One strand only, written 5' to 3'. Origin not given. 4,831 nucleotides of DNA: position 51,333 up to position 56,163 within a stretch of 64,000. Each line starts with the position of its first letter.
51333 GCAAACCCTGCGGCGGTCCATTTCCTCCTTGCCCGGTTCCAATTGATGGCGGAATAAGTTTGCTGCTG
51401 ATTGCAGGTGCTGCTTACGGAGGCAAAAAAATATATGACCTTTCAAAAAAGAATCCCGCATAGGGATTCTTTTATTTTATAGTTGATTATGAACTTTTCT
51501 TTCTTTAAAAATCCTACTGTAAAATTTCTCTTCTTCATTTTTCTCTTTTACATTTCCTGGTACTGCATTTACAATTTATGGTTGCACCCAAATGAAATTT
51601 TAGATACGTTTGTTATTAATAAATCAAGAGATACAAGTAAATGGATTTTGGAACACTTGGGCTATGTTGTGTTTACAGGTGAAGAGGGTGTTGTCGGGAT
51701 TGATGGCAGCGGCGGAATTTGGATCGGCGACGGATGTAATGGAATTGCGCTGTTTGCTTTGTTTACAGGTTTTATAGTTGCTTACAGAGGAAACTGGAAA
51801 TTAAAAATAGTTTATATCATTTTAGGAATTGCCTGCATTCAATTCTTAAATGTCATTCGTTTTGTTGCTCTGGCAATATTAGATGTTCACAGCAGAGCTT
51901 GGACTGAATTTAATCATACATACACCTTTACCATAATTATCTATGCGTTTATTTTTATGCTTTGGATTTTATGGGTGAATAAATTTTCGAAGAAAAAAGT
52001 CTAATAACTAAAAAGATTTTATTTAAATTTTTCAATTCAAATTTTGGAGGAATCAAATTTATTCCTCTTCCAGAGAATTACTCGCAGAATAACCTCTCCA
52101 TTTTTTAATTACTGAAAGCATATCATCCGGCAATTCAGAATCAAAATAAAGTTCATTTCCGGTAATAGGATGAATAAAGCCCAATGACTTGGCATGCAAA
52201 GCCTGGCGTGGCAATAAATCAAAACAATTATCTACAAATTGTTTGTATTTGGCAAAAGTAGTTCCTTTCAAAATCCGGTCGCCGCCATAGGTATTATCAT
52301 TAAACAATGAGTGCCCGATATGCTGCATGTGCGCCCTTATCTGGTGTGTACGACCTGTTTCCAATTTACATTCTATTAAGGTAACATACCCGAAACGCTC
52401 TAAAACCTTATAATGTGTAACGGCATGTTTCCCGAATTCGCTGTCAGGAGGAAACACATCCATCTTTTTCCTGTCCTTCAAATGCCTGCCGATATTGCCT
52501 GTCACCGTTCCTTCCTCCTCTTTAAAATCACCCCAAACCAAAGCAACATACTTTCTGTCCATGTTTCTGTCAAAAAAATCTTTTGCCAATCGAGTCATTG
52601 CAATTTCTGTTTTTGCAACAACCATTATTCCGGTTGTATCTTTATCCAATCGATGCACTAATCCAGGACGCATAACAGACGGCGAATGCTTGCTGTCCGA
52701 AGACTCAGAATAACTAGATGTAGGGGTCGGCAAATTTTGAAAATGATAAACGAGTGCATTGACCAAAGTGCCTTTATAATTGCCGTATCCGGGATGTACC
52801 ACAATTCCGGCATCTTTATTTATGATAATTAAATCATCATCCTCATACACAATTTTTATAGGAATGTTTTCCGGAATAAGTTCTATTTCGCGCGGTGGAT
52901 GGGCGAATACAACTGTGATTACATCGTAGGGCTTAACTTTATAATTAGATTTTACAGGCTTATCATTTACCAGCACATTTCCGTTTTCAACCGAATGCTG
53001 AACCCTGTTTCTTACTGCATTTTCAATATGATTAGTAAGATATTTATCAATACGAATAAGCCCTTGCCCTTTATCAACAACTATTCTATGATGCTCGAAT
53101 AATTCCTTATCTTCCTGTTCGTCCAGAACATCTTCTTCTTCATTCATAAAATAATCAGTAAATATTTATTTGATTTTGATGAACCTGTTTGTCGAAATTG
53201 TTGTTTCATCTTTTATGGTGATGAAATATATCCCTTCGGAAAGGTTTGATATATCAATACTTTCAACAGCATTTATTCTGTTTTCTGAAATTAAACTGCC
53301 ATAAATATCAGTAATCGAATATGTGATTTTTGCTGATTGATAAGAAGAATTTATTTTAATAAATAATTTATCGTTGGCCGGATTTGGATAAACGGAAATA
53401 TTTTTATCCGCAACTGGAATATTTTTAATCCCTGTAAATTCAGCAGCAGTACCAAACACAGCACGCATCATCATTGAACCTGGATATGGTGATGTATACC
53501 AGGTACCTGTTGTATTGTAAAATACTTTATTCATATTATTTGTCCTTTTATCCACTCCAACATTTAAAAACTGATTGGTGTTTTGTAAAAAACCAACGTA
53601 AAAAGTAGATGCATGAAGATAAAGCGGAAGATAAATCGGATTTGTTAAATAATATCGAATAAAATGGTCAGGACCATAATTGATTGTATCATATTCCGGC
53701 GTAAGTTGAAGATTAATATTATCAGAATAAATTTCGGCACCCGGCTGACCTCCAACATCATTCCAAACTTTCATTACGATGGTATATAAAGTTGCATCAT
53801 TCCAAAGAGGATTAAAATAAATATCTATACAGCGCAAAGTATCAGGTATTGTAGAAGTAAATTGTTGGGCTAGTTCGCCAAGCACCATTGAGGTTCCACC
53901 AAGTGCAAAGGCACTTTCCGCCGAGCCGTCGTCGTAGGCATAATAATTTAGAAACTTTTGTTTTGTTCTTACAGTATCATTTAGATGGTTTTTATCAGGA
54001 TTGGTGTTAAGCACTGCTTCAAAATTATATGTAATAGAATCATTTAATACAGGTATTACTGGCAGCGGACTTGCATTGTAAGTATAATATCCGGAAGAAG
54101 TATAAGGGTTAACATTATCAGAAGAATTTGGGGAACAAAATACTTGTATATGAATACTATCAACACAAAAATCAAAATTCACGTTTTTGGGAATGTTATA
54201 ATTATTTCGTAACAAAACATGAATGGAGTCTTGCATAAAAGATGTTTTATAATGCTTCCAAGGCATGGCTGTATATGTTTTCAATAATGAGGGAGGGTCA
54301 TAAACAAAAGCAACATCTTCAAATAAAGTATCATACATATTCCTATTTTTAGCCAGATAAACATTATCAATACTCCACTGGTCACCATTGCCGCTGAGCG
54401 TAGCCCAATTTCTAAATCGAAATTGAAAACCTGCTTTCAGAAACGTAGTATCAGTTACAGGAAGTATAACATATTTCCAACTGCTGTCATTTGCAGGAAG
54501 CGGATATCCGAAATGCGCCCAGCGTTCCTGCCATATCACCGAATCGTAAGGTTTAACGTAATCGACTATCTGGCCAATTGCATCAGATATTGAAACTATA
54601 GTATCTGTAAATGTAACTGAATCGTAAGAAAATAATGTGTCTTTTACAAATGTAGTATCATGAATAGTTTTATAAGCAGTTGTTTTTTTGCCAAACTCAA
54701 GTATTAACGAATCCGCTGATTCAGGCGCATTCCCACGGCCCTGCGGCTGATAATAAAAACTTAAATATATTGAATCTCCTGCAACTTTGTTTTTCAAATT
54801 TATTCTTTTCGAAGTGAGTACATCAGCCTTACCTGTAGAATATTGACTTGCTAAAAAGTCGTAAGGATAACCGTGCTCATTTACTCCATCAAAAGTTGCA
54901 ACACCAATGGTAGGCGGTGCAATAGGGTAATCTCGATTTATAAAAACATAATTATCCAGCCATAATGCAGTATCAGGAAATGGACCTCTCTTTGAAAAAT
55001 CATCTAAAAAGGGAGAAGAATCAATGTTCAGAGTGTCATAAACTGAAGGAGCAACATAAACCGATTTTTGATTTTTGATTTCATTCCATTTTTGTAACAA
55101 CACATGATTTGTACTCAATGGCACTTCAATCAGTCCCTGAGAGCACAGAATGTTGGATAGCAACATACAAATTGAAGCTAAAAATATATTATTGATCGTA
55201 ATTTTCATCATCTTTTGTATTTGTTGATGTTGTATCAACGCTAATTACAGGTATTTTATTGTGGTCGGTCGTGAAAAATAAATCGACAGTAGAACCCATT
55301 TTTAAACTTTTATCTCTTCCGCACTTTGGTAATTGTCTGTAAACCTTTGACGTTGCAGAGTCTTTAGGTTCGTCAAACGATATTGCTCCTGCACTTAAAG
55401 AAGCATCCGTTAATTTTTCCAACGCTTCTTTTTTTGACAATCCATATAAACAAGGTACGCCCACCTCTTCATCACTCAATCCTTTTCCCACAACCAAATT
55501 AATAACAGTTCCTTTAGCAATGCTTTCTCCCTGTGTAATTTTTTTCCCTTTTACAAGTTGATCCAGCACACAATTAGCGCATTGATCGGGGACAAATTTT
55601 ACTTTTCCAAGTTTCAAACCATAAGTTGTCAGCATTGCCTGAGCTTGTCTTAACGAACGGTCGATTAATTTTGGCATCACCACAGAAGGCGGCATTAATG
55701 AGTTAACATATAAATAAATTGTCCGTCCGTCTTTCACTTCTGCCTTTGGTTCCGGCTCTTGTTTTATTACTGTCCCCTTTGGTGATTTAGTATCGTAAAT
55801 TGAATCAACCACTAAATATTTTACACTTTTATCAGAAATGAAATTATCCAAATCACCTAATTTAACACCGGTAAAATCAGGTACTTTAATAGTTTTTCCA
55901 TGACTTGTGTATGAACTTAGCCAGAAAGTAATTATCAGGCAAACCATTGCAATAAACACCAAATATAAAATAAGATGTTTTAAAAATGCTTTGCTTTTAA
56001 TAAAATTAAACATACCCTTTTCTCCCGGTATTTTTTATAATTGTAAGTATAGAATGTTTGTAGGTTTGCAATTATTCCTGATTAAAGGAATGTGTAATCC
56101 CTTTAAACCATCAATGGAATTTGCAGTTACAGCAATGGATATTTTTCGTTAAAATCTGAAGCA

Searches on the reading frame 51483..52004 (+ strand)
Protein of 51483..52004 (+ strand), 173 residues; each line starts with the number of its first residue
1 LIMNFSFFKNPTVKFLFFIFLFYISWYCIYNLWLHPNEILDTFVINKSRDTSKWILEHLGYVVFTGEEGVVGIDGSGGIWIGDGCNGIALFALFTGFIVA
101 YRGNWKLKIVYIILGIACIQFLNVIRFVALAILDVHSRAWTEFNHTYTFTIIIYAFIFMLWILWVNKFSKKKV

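Call 86: search_protein_families(library=pfam, proteins=[window:51483-52004:+], max_evalue=0.0001)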
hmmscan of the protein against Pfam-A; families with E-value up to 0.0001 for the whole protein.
window:51483-52004:+ (173 aa): 1 family
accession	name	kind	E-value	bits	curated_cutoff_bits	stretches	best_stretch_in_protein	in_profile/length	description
PF09721.15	Exosortase_EpsH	-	6.1e-06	26.2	25.7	1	14-164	100-252/254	Transmembrane exosortase (Exosortase_EpsH)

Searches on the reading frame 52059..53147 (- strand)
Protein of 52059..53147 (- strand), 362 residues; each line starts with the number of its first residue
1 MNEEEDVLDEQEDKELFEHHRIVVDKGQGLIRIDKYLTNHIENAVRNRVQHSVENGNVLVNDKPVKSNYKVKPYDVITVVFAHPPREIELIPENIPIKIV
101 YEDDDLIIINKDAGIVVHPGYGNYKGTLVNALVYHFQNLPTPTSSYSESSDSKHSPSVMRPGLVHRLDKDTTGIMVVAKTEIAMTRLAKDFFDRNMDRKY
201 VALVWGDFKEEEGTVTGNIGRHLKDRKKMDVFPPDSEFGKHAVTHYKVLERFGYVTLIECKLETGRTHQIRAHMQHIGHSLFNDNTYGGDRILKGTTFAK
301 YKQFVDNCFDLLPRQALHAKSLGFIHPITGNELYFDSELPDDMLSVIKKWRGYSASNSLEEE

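Call 86: search_protein_families(library=pfam, proteins=[window:52059-53147:-], max_evalue=0.0001)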
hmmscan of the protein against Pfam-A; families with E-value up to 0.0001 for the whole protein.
window:52059-53147:- (362 aa): 2 families
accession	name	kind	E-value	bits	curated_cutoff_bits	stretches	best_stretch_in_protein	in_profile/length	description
PF00849.27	PseudoU_synth_2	-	1.1e-31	110.6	26.8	1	105-276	1-152/152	RNA pseudouridylate synthase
PF01479.30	S4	-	4e-07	30.1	22.8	1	32-77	2-48/48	S4 domain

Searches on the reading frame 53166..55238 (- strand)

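Call 86: search_protein_families(library=pfam, proteins=[window:53166-55238:-], max_evalue=0.0001)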
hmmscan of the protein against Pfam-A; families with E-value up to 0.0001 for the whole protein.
window:53166-55238:- (690 aa): 1 family
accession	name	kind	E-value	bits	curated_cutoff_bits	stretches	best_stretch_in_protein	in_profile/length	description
PF18962.6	Por_Secre_tail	-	1.3e-15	57.8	27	1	616-687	1-74/75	Secretion system C-terminal sorting domain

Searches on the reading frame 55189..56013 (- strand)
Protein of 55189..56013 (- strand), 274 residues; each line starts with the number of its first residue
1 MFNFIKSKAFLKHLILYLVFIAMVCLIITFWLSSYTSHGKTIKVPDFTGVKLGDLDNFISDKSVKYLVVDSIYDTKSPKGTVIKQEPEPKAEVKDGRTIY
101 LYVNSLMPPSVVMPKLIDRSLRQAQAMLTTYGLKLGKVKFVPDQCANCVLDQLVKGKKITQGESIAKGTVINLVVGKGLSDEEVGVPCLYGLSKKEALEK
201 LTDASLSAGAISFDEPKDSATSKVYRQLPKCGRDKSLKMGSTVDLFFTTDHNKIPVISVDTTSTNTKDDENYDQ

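Call 86: search_protein_families(library=pfam, proteins=[window:55189-56013:-], max_evalue=0.0001)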
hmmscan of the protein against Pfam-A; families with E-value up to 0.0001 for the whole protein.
window:55189-56013:- (274 aa): 1 family
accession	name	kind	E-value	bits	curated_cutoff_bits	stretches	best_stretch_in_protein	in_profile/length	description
PF03793.24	PASTA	-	9.3e-27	93.2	23.2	2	42-104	1-63/64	PASTA domain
